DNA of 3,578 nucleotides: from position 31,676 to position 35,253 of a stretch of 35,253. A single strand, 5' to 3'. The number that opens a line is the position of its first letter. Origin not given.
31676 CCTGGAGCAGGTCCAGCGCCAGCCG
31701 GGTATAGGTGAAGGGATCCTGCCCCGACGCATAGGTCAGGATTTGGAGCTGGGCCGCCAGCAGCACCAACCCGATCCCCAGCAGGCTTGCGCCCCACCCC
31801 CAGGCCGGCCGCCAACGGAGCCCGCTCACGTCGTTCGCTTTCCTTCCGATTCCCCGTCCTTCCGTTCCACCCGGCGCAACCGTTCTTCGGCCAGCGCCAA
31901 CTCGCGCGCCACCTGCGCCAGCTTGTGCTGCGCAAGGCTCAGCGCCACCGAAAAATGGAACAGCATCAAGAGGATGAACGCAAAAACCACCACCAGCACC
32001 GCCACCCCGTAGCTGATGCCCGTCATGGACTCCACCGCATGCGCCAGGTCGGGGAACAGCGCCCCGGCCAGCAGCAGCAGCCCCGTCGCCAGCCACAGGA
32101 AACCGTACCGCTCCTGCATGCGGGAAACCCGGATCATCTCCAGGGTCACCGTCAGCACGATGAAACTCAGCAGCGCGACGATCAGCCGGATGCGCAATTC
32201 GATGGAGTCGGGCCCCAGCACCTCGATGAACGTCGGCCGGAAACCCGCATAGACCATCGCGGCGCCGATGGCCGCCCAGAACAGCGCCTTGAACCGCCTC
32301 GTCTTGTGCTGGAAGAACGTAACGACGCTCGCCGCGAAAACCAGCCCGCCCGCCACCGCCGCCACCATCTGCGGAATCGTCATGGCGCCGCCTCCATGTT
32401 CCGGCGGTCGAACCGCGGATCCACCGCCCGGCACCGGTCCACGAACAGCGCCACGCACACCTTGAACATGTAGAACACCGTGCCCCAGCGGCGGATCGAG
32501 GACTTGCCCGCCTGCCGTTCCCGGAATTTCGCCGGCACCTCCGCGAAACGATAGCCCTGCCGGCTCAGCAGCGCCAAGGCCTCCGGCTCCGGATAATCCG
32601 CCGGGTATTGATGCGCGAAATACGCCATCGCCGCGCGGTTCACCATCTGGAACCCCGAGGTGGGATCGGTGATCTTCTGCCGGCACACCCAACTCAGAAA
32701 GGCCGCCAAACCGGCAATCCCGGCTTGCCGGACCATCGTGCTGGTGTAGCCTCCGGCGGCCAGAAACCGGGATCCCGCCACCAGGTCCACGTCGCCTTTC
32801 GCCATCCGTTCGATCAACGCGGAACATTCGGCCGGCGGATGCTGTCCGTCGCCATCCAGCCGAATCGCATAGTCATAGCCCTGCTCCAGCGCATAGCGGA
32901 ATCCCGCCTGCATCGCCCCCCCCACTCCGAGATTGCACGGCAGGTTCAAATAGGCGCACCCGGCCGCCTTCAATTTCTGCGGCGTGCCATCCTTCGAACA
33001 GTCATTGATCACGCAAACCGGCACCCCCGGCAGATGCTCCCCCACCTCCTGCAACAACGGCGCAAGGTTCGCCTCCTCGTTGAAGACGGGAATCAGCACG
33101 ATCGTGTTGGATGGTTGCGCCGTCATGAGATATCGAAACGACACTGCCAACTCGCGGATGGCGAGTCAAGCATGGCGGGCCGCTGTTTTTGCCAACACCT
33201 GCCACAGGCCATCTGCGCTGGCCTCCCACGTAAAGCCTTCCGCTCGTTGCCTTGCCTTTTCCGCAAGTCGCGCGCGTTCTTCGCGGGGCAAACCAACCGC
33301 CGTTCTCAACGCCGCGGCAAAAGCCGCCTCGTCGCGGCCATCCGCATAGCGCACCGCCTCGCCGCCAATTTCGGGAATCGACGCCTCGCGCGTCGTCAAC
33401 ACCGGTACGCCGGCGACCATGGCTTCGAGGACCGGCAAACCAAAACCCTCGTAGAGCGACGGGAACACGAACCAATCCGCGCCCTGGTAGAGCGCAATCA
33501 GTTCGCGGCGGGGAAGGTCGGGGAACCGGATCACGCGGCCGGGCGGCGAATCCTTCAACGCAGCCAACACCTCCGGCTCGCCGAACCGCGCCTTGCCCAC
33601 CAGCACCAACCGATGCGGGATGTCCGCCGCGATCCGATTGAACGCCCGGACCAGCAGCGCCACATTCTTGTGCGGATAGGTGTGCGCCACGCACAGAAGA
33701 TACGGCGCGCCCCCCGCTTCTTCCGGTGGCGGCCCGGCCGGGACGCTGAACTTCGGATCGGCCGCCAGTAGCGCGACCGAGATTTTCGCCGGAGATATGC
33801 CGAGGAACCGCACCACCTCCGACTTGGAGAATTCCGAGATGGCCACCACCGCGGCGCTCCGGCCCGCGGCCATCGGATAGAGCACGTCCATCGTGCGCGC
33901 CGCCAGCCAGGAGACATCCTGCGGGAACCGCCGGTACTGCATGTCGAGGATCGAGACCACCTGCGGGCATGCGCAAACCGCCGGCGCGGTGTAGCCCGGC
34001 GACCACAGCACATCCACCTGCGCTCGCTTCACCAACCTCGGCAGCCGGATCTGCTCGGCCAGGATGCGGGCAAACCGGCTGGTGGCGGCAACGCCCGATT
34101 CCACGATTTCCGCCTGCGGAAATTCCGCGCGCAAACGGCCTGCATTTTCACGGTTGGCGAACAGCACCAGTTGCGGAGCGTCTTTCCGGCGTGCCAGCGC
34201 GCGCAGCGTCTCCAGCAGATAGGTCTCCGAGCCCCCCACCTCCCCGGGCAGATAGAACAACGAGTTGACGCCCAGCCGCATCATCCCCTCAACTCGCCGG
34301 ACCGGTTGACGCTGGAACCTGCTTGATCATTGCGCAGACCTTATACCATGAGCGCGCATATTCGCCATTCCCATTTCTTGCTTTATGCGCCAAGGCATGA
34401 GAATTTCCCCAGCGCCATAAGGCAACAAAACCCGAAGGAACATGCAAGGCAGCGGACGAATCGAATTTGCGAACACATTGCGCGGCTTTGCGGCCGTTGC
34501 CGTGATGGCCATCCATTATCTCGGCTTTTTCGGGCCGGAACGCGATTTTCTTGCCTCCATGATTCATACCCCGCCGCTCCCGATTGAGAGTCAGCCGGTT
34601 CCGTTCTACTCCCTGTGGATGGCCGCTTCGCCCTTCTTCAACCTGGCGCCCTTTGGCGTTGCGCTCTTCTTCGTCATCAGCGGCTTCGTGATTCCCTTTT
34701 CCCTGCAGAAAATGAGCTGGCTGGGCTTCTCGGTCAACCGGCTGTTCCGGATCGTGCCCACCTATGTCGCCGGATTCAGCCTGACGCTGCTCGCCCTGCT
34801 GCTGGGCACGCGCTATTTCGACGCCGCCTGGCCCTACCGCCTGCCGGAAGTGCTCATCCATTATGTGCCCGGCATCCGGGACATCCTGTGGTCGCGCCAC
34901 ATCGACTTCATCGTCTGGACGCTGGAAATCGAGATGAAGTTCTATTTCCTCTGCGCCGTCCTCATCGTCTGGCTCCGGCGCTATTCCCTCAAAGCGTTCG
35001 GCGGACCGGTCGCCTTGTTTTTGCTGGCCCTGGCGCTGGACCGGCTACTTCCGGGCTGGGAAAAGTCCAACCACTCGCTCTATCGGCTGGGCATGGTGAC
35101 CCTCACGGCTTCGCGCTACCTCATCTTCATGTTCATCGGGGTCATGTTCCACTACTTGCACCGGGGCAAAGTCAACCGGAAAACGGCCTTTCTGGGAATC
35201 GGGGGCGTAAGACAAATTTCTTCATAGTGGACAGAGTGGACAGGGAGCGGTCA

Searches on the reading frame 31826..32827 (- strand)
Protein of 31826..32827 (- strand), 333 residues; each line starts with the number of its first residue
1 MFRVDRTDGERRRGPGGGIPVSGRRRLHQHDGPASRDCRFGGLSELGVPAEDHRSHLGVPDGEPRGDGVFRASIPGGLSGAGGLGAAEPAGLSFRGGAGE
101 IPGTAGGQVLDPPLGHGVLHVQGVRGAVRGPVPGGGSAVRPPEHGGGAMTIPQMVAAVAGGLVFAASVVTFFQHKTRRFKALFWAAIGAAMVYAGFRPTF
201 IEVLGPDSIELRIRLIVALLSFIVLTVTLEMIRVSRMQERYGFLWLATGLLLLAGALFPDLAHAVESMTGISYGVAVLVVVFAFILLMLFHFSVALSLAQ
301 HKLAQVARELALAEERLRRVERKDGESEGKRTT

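Call 9: search_protein_families(library=pfam, proteins=[window:31826-32827:-], max_evalue=0.001)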
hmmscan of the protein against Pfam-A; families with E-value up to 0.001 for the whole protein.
window:31826-32827:- (333 aa): 1 family
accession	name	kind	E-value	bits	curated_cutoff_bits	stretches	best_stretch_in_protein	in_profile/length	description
PF10066.14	DUF2304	-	9.6e-21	74.5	25.5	1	213-315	2-105/106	Uncharacterized conserved protein (DUF2304)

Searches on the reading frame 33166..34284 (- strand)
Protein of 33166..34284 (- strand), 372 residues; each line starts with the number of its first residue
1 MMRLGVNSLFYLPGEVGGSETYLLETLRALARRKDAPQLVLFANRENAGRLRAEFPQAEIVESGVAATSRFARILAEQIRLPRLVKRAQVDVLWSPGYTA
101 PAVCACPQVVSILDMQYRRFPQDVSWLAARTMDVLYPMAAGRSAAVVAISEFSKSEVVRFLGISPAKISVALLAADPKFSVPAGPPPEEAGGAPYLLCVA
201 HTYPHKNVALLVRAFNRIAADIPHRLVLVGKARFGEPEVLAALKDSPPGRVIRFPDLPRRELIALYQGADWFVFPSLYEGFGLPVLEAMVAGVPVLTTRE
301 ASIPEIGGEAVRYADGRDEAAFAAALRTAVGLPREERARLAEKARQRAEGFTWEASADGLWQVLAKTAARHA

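Call 9: search_protein_families(library=pfam, proteins=[window:33166-34284:-], max_evalue=0.001)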
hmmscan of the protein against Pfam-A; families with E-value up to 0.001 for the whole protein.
window:33166-34284:- (372 aa): 6 families
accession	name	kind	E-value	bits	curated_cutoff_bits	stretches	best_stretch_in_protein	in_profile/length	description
PF00534.26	Glycos_transf_1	-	1.4e-25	90.2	26.4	1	190-347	12-172/172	Glycosyl transferases group 1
PF13692.12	Glyco_trans_1_4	-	3.2e-23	83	27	1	194-328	2-138/142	Glycosyl transferases group 1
PF13439.12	Glyco_transf_4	-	2.5e-13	50.8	28.5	1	16-170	1-161/170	Glycosyltransferase Family 4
PF20706.3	GT4-conflict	-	2.5e-11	43.6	26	1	170-360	172-385/385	Family 4 Glycosyltransferase in conflict systems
PF13579.12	Glyco_trans_4_4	-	6.2e-09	36.8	29.7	1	17-170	1-154/158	Glycosyl transferase 4-like domain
PF13524.12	Glyco_trans_1_2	-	1.4e-06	28.8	25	1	237-357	27-139/144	Glycosyl transferase-like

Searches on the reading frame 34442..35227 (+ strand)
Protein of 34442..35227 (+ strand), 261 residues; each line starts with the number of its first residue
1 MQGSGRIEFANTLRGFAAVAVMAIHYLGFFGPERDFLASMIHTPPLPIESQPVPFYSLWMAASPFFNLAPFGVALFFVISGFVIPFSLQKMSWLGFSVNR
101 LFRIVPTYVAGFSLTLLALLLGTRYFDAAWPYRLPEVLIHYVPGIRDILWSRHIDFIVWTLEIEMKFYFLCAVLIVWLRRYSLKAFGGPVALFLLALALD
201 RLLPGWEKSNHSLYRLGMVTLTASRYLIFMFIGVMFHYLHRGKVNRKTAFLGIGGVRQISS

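Call 9: search_protein_families(library=pfam, proteins=[window:34442-35227:+], max_evalue=0.001)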
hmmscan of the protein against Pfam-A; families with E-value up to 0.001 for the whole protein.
window:34442-35227:+ (261 aa): 1 family
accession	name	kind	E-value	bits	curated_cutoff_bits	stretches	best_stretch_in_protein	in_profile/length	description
PF01757.29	Acyl_transf_3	-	6.3e-15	55.5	31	1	10-252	4-213/326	Acyltransferase domain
